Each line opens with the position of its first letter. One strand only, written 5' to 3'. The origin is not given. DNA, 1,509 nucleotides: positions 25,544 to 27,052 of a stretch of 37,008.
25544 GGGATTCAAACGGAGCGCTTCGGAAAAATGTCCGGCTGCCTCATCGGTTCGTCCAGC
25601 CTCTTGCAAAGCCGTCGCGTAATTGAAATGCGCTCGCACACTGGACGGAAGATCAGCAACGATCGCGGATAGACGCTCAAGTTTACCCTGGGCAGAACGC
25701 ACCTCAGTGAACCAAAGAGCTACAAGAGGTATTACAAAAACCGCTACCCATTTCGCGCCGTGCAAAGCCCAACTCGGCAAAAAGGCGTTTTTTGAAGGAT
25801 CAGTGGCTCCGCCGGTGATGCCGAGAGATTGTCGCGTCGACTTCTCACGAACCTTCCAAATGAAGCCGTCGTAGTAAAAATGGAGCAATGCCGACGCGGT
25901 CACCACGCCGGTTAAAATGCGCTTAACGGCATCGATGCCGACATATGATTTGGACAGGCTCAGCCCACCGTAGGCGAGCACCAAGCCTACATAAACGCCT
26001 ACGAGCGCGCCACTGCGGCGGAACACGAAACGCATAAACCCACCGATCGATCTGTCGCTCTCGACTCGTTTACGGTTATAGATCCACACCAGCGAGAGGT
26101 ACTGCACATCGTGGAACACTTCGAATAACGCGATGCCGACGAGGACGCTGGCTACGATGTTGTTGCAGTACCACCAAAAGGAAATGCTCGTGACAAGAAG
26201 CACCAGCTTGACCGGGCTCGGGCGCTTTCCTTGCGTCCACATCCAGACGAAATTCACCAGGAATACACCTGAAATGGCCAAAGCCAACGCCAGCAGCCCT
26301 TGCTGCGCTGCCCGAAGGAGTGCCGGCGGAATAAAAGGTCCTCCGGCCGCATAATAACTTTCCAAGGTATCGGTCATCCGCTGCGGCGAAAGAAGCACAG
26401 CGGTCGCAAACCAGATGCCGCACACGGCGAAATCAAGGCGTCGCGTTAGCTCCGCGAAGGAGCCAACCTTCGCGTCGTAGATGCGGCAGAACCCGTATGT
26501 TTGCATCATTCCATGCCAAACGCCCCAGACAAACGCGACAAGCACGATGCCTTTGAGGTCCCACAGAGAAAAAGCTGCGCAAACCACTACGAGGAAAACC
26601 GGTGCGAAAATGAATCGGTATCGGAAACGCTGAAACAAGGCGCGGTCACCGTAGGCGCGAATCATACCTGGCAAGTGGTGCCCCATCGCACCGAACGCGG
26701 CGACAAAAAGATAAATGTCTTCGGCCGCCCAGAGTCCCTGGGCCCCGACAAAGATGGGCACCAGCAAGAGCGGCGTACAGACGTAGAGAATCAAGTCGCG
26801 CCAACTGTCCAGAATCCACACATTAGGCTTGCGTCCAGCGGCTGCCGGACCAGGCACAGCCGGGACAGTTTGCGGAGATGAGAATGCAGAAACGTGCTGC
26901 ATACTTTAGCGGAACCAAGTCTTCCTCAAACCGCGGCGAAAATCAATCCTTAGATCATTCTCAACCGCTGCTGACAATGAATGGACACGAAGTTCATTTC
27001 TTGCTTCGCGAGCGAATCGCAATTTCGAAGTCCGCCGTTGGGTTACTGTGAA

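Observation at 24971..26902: Unrecognised His-rich 11-TM domain fused to TPRs, immediately upstream of a TMTC-like paralogue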

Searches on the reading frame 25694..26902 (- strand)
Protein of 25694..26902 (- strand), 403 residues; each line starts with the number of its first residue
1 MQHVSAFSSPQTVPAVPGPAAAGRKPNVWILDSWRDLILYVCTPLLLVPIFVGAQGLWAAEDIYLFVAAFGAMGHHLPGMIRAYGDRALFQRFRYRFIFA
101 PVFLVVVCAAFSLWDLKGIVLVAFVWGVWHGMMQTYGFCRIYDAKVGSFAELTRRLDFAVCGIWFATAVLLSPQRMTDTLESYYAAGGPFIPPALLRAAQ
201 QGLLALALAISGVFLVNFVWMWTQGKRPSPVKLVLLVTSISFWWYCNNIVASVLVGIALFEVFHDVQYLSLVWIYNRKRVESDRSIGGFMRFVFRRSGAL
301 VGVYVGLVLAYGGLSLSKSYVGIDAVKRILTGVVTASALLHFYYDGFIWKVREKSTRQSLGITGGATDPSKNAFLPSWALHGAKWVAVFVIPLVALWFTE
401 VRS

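Call 6: search_protein_families(library=pfam, proteins=[window:25694-26902:-], max_evalue=10)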
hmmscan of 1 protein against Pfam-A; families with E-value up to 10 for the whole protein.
seq(403 aa): 1 family
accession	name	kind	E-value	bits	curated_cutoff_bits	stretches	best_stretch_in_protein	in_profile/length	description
PF03647.18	Tmemb_14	-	0.33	12.1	24.8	1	285-339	10-61/92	Transmembrane proteins 14C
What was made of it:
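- On Known transporter superfamilies (MFS, LeuT, NRAMP, CDF, ZIP, DMT/EamA and others): There is no Pfam hit (call 6).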

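Call 7: search_protein_families(library=ncbifam, proteins=[window:25694-26902:-], max_evalue=10)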
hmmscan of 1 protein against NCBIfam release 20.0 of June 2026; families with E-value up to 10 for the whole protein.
seq(403 aa): 0 families

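Call 8: search_solved_structures(query=window:25694-26902:-, max_evalue=10)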
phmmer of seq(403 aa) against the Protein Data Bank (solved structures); distinct sequences matched with E-value up to 10: 3.
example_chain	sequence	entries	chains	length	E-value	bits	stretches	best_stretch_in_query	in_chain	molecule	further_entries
1m2d_A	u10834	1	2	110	0.73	12.2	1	64-138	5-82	[2Fe-2S] ferredoxin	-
1m2b_A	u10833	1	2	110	0.98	11.8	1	64-138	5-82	[2Fe-2S] ferredoxin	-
1f37_A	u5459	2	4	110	1.3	11.4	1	64-138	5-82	FERREDOXIN [2FE-2S] | [2Fe-2S] ferredoxin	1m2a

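Call 9: find_homologous_proteins(query=window:25694-26902:-, max_evalue=0.001)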
Query seq(403 aa) (403 aa): 3705 proteins with E <= 0.001 among 8000 candidates; the best 120 are listed.
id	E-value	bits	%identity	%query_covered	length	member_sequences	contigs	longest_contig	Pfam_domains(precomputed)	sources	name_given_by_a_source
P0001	3.4e-256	868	95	100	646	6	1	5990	PF13431.13,PF23914.2,PF13414.13,PF13176.13,PF12569.15,PF13428.13,PF23241.2,PF25064.2,PF07721.21,PF14559.13,PF24575.2,PF13371.13,PF26725.1,PF17874.8,PF00515.35,PF12895.14,PF13424.13,PF21033.5,PF13432.13,PF13429.13,PF13181.13,PF07719.24,PF13174.13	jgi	jgi:tetratricopeptide (TPR) repeat protein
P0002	1.4e-254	863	94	100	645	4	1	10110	PF13431.13,PF23914.2,PF13414.13,PF13176.13,PF13428.13,PF23241.2,PF25064.2,PF14559.13,PF24575.2,PF26725.1,PF17874.8,PF00515.35,PF12895.14,PF13424.13,PF21033.5,PF13432.13,PF13429.13,PF13181.13,PF07719.24,PF13174.13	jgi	-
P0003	1.1e-252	857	93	100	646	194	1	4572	PF13431.13,PF23914.2,PF13414.13,PF13176.13,PF13428.13,PF23241.2,PF25064.2,PF13374.13,PF07721.21,PF14559.13,PF24575.2,PF17874.8,PF00515.35,PF13424.13,PF21033.5,PF13432.13,PF13429.13,PF13181.13,PF07719.24,PF13174.13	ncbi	-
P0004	9.7e-252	854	94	100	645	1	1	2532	PF13431.13,PF23914.2,PF13414.13,PF13176.13,PF13428.13,PF23241.2,PF25064.2,PF14559.13,PF24575.2,PF26725.1,PF17874.8,PF00515.35,PF12895.14,PF13424.13,PF21033.5,PF13432.13,PF13429.13,PF13181.13,PF07719.24,PF13174.13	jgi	-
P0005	3.8e-251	852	93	100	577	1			PF13431.13,PF23914.2,PF13414.13,PF13176.13,PF13428.13,PF07721.21,PF14559.13,PF24575.2,PF00515.35,PF12895.14,PF13424.13,PF21033.5,PF13432.13,PF13429.13,PF13181.13,PF07719.24,PF13174.13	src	-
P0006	6.7e-251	851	93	100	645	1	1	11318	PF13431.13,PF23914.2,PF13414.13,PF13176.13,PF13428.13,PF23241.2,PF25064.2,PF13374.13,PF07721.21,PF14559.13,PF24575.2,PF13371.13,PF00515.35,PF12895.14,PF13424.13,PF21033.5,PF13432.13,PF13429.13,PF13181.13,PF07719.24,PF13174.13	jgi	jgi:tetratricopeptide (TPR) repeat protein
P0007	3.7e-250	848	93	100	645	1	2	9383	PF13431.13,PF23914.2,PF13414.13,PF13176.13,PF13428.13,PF23241.2,PF25064.2,PF13374.13,PF07721.21,PF14559.13,PF24575.2,PF13371.13,PF17874.8,PF00515.35,PF12895.14,PF13424.13,PF21033.5,PF13432.13,PF13429.13,PF13181.13,PF07719.24,PF13174.13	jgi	jgi:Flp pilus assembly protein TadD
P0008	1.1e-249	847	93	100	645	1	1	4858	PF13431.13,PF23914.2,PF13414.13,PF13176.13,PF13428.13,PF23241.2,PF25064.2,PF13374.13,PF14559.13,PF24575.2,PF26725.1,PF17874.8,PF00515.35,PF12895.14,PF13424.13,PF21033.5,PF13432.13,PF13429.13,PF13181.13,PF07719.24,PF13174.13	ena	-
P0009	2.3e-249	846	93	100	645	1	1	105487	PF13431.13,PF23914.2,PF13414.13,PF13176.13,PF13428.13,PF23241.2,PF25064.2,PF07721.21,PF14559.13,PF24575.2,PF13371.13,PF17874.8,PF00515.35,PF12895.14,PF13424.13,PF21033.5,PF13432.13,PF13429.13,PF13181.13,PF07719.24,PF13174.13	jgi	jgi:tetratricopeptide (TPR) repeat protein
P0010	2.5e-249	846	93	100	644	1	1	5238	PF13431.13,PF23914.2,PF13414.13,PF13176.13,PF13428.13,PF23241.2,PF25064.2,PF13374.13,PF07721.21,PF14559.13,PF24575.2,PF00515.35,PF13424.13,PF21033.5,PF13432.13,PF13429.13,PF13181.13,PF07719.24,PF13174.13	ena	-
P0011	4.0e-249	845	93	100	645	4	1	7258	PF13431.13,PF23914.2,PF13414.13,PF10952.16,PF13176.13,PF13428.13,PF25064.2,PF07721.21,PF14559.13,PF24575.2,PF17874.8,PF00515.35,PF12895.14,PF13424.13,PF21033.5,PF13432.13,PF13429.13,PF13181.13,PF07719.24,PF13174.13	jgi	jgi:tetratricopeptide (TPR) repeat protein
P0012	1.5e-248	843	93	100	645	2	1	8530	PF13431.13,PF23914.2,PF13414.13,PF13176.13,PF13428.13,PF23241.2,PF25064.2,PF13374.13,PF07721.21,PF14559.13,PF24575.2,PF13371.13,PF17874.8,PF00515.35,PF12895.14,PF13424.13,PF21033.5,PF13432.13,PF13429.13,PF13181.13,PF07719.24,PF13174.13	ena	-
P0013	1.8e-248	843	92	100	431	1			-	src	-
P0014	3.0e-248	842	93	100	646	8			PF13431.13,PF23914.2,PF13414.13,PF13176.13,PF13428.13,PF23241.2,PF25064.2,PF13374.13,PF14559.13,PF24575.2,PF13371.13,PF17874.8,PF00515.35,PF12895.14,PF13424.13,PF21033.5,PF13432.13,PF13429.13,PF13181.13,PF07719.24,PF13174.13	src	-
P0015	3.4e-248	842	92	100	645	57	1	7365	PF13431.13,PF23914.2,PF13414.13,PF13176.13,PF13428.13,PF23241.2,PF25064.2,PF13374.13,PF07721.21,PF14559.13,PF24575.2,PF13371.13,PF17874.8,PF00515.35,PF12895.14,PF13424.13,PF21033.5,PF13432.13,PF13429.13,PF13181.13,PF07719.24,PF13174.13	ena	-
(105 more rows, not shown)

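Call 17: search_protein_representatives(protein=window:25694-26902:-)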
Query: 403 residues. Proteins with E-value up to 0.001 (for the whole library): 1272; up to 1e-10: 786; up to 1e-30: 398. The best 150 are listed.
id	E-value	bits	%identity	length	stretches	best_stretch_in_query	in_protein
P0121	7.1e-222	753.4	82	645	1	1-402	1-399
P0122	5.7e-143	493.5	57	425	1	14-393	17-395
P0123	2.2e-134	465.3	55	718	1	20-399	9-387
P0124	5.6e-133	460.6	56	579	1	6-396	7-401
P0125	1.6e-128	445.9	54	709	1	18-402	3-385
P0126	4.3e-128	444.5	66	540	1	111-402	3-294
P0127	2.9e-127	441.8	53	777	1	12-396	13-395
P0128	4.8e-127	441.1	53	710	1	16-402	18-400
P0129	2.0e-125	435.8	51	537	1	18-401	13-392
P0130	1.4e-123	429.6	74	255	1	1-258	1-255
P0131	3.6e-123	428.3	54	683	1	18-397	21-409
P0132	4.8e-123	427.9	52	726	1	12-401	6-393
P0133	5.5e-123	427.7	53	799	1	22-399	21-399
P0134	3.9e-122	424.9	48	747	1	6-402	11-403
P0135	2.7e-121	422.1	51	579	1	23-396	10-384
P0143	7.2e-117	407.6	48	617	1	16-400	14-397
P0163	1.1e-107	377.3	45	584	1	14-398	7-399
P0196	1.8e-96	340.4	44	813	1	27-401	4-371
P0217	1.2e-87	311.3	41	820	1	18-399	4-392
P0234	1.5e-78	281.3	39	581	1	21-398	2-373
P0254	2.3e-73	264.2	38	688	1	6-400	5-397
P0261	5.3e-72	259.8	39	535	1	15-395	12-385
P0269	2.3e-71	257.7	41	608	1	27-379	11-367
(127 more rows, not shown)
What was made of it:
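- Checked: It has more than 3700 homologous 90%-identity clusters (call 9) and 1272 representatives at 50% identity (call 17).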

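Call 24: search_solved_structures(query=A2, max_evalue=10, show_alignments=2)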
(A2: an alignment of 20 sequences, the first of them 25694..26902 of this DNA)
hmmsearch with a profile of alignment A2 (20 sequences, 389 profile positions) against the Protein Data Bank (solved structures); distinct sequences matched with E-value up to 10: 2.
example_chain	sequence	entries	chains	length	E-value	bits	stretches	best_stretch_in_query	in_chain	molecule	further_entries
4bh6_A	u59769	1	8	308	1.2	11.4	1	121-173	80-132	APC/C ACTIVATOR PROTEIN CDH1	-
7uj3_A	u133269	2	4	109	1.5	11.1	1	154-201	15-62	RSV variant (construct pXCS847A) F2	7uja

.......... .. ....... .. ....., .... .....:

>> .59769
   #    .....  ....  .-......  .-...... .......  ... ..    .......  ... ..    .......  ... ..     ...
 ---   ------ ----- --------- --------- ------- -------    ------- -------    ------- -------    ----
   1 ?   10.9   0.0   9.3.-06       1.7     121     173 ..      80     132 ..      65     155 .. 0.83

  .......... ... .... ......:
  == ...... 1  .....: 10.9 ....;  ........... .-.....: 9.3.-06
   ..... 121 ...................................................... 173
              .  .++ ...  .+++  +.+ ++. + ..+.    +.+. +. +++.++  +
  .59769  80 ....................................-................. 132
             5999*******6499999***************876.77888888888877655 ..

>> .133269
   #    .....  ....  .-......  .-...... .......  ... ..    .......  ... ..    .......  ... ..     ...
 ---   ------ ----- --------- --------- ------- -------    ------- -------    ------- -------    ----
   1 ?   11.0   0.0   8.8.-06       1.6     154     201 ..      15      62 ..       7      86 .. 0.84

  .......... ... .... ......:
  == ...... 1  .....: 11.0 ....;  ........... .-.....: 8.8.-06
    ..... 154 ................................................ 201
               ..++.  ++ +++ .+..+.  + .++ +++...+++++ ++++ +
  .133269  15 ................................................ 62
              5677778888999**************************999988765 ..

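Call 26: search_protein_families(library=pfam, alignment_id=A2, max_evalue=1)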
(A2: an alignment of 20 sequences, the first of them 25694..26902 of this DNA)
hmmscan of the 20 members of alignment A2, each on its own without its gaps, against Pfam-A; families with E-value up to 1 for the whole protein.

A. member 1, window:25694-26902:- (403 aa): 1 family
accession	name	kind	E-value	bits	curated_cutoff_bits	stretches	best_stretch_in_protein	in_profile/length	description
PF03647.18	Tmemb_14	-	0.33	12.1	24.8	1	285-339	10-61/92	Transmembrane proteins 14C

B. families by the number of members that match (of 20 scanned): 7 families
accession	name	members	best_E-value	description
PF03083.21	MtN3_slv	1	0.046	Sugar efflux transporter for intercellular exchange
PF20293.4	MC6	1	0.2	ABC-three component (ABC-3C) system Middle Component 6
PF13452.11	FAS1_DH_region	1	0.3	FAS1-like, dehydratase domain region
PF17628.7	IncD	1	0.31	Inclusion membrane protein D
PF03647.18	Tmemb_14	1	0.33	Transmembrane proteins 14C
PF17394.7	KleE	1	0.45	Uncharacterized KleE stable inheritance protein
PF17280.7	DUF5345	1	0.61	Family of unknown function (DUF5345)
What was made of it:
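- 25694..26821 (-): Unclassified membrane domain, aa 28-403. TM helices at aa 33-55, 60-73, 94-113, 118-145, 151-170, 193-223, 230-249, 253-282, 298-320, 324-349 and 377-402. No Pfam, NCBIfam or PDB hit (calls 6-8, 24, 26).
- On GT-C / PMT / TMTC glycosyltransferases: No hit for aa 1-403 at E<=10, or for 20 family members at E<=1 (calls 6, 7, 26).
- Closest known: Trans-membrane acyltransferases: MBOAT. Different: No Pfam hit to MBOAT, MBOAT_2 or Acyl_transf_3, even at E<=1 and in 20 family members (calls 6, 26).
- Tried and rejected: This holds for the single sequence, the profile, and each of 20 members (calls 6-8, 24, 26).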

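Call 28: find_related_loci(query=A2, collection=genome_contigs, flank=8000)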
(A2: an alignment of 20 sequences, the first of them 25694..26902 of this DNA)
Query A2 (403 aa) in genome_contigs; peptide patterns used: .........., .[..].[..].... (x = any residue, [..] = any of these).
599 stretches matched a pattern (row limit reached: there are more); 570 encode a relative of the query (tblastn E <= 1e-3); the best 80 are kept; 80 distinct loci.
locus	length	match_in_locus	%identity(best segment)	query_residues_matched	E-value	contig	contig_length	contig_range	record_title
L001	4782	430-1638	96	1-403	0e+0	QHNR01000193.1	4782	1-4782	MAG: Verrucomicrobia bacterium isolate AV71 14_0903_13_30cm_scaffold_11900617_curated, whole genome shotgun sequence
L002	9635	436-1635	92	1-403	0e+0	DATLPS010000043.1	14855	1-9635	MAG TPA_asm: Candidatus Limnocylindria bacterium isolate SMAG_U13858 k141_1313668, whole genome shotgun sequence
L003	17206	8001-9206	92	1-403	0e+0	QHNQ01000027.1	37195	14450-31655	MAG: Verrucomicrobia bacterium isolate AV72 14_0929_09_40cm_scaffold_739_curated, whole genome shotgun sequence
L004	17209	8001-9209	86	1-403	0e+0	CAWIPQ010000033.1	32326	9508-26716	MAG: uncultured Verrucomicrobiae bacterium isolate MFD01721.bin.2.184 genome assembly, contig: contig_71108, whole genom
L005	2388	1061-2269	87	1-403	0e+0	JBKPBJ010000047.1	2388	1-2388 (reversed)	MAG: Verrucomicrobiota bacterium isolate GB_EKS_MAG_00081 GB_EKS_000001728238, whole genome shotgun sequence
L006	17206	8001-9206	88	1-403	0e+0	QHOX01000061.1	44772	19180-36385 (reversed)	MAG: Verrucomicrobia bacterium isolate AV42 14_1009_16_30cm_scaffold_710_curated, whole genome shotgun sequence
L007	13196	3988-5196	84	1-403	0e+0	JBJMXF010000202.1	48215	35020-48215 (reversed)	MAG: Candidatus Udaeobacter sp. isolate 12C18O_168h_50_P10_coass_bin_12 k141_3874161, whole genome shotgun sequence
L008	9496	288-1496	86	1-403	0e+0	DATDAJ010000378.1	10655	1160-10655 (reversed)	MAG TPA_asm: Candidatus Udaeobacter sp. isolate SMAG_U93 k141_2106701, whole genome shotgun sequence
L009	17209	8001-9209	85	1-403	0e+0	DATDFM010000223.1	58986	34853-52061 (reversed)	MAG TPA_asm: Candidatus Udaeobacter sp. isolate SMAG_U226 k141_508977, whole genome shotgun sequence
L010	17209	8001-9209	86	1-403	0e+0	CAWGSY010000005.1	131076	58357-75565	MAG: uncultured Verrucomicrobiae bacterium isolate MFD05521.bin.1.182 genome assembly, contig: contig_142825, whole geno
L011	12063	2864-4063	82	1-403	0e+0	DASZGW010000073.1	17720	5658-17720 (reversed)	MAG TPA_asm: Candidatus Udaeobacter sp. isolate SMAG_U6559 k141_6009480, whole genome shotgun sequence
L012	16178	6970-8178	84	1-403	0e+0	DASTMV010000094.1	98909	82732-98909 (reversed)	MAG TPA_asm: Candidatus Udaeobacter sp. isolate SMAG_U3843 k141_1438520, whole genome shotgun sequence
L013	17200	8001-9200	85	1-403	0e+0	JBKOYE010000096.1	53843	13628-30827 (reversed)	MAG: Verrucomicrobiota bacterium isolate GB_HAYS_MAG_00069 GB_HAYS_000000464752, whole genome shotgun sequence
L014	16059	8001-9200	82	1-403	0e+0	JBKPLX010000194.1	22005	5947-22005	MAG: Verrucomicrobiota bacterium isolate GS_HAYS_MAG_00081 GS_HAYS_000002886207, whole genome shotgun sequence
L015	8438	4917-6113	83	1-402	0e+0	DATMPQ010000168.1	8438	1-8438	MAG TPA_asm: Chthoniobacterales bacterium isolate SMAG_U12906 k141_4261715, whole genome shotgun sequence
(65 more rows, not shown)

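Call 29: predict_structure(alignment_id=A1)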
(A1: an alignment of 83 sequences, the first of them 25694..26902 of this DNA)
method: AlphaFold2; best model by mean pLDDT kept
length: 403 residues; sequences in the alignment: 83
mean_pLDDT: 92.7   pTM: 0.90
mean pLDDT of the five models: 92.7, 92.3, 91.5, 91.1, 90.3
residues with pLDDT >= 90: 348; 70-90: 33; 50-70: 11; < 50: 11
segments of 3 or more residues with pLDDT < 50: 1-11
pLDDT, mean of each block of 10 residues (from residue 1): 40 65 87 97 98 98 96 95 94 95 98 97 96 98 95 97 98 97 97 98 98 98 95 98 98 97 97 95 93 96 97 93 96 96 92 91 77 79 91 97 95
secondary structure, 60 per line:
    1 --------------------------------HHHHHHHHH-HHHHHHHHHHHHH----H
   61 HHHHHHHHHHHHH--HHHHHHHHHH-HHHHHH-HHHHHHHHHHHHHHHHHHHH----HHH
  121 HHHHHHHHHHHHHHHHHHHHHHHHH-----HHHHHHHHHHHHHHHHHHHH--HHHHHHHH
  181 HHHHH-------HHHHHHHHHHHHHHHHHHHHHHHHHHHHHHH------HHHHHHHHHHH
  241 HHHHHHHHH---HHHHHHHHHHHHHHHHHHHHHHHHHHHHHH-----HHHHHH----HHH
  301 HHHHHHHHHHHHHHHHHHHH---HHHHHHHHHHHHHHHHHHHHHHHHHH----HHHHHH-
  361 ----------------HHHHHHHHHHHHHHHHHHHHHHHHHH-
elements in order: H33-41 H43-55 H60-73 H76-85 H87-92 H94-113 H118-145 H151-170 H173-185 H193-223 H230-249 H253-282 H288-293 H298-320 H324-349 H354-359 H377-402
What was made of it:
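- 25694..26821 (-): AlphaFold2 model with pLDDT 92.7 and pTM 0.90 (call 29).
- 25697..25774 (-): TM11 (aa 377-402), a poorly conserved linker helix that carries the chain out to the periplasm. Call 29.
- Checked: The AlphaFold model has 11 long TM helices (call 29).
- High-confidence 11-TM model (call 29).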

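Call 31: fold_search(model_id=the predicted structure, library=pdb)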
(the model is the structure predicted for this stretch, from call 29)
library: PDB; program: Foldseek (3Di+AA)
matches with E <= 10: 415; with E <= 0.001: 0
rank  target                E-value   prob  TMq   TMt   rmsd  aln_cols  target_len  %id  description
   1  4kjs_A                1.8e-01  0.16  0.14  0.16  24.7       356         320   15  Structure of native YfkE (released 2013-06-26)
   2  5m94_A                2.0e-01  0.12  0.12  0.12  23.9       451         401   14  Crystal structure of Staphylococcus capitis divalent metal ion transporter (DMT) in complex with nanobody (released 2016-12-21)
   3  9ij9_R                2.1e-01  0.30  0.16  0.19  20.6       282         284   13  A Cryo-EM structure of Bitter taste receptor TAS2R14 with Gi complex (released 2024-07-24)
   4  9a52_A                2.2e-01  0.20  0.15  0.15  20.2       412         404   11  Integrative model of YCSG-FABL by crosslinking MS and deep learning (released 2024-09-18)
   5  7t6u_R                2.5e-01  0.33  0.16  0.19  16.6       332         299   10  Structure of the human FPR2-Gi complex with CGEN-855A (released 2022-03-30)
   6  7p5c_A                2.5e-01  0.11  0.11  0.11  34.6       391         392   12  Cryo-EM structure of human TTYH3 in Ca2+ and GDN (released 2021-08-11)
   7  8vy9_R                2.6e-01  0.23  0.15  0.19  21.6       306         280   14  CryoEM structure of Ggust-coupled TAS2R14 with cholesterol and an intracellular tastant (released 2024-04-03)
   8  6omm_R                2.7e-01  0.54  0.20  0.24  15.6       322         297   11  Cryo-EM structure of formyl peptide receptor 2/lipoxin A4 receptor in complex with Gi (released 2020-02-26)
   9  9old                  3.1e-01  0.21  0.17  0.16  20.5       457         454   11  Crystal structure of alpha-NPG-bound D59C MelBSt (released 2026-02-04)
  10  8fq9                  4.0e-01  0.18  0.17  0.16  20.4       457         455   12  Crystal structure of a ligand-bound cation-site mutant D55C of a melibiose transporter (released 2024-06-05)
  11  2ps7_B                4.4e-01  0.18  0.17  0.19  25.1       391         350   12  Y295F trichodiene synthase (released 2007-12-18)
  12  8e6h                  4.8e-01  0.14  0.17  0.18  18.1       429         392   16  X-ray structure of the Deinococcus radiodurans Nramp/MntH divalent transition metal transporter A47W mutant in an occlud (released 2023-05-03)
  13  8vy7_R                5.4e-01  0.12  0.13  0.16  21.9       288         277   12  CryoEM structure of Gi-coupled TAS2R14 with cholesterol and an intracellular tastant (released 2024-04-03)
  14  9r1g_A                5.4e-01  0.08  0.12  0.11  24.4       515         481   12  Cryo-EM structure of human MATE1 (released 2025-11-05)
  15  7rtt_A                5.6e-01  0.07  0.11  0.11  36.0       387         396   12  Cryo-EM structure of a TTYH2 cis-dimer (released 2021-08-25)
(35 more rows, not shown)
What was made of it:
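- On Known transporter superfamilies (MFS, LeuT, NRAMP, CDF, ZIP, DMT/EamA and others): The best Foldseek hits to transporters have TM 0.11-0.17 and probability <=0.2 (call 31).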
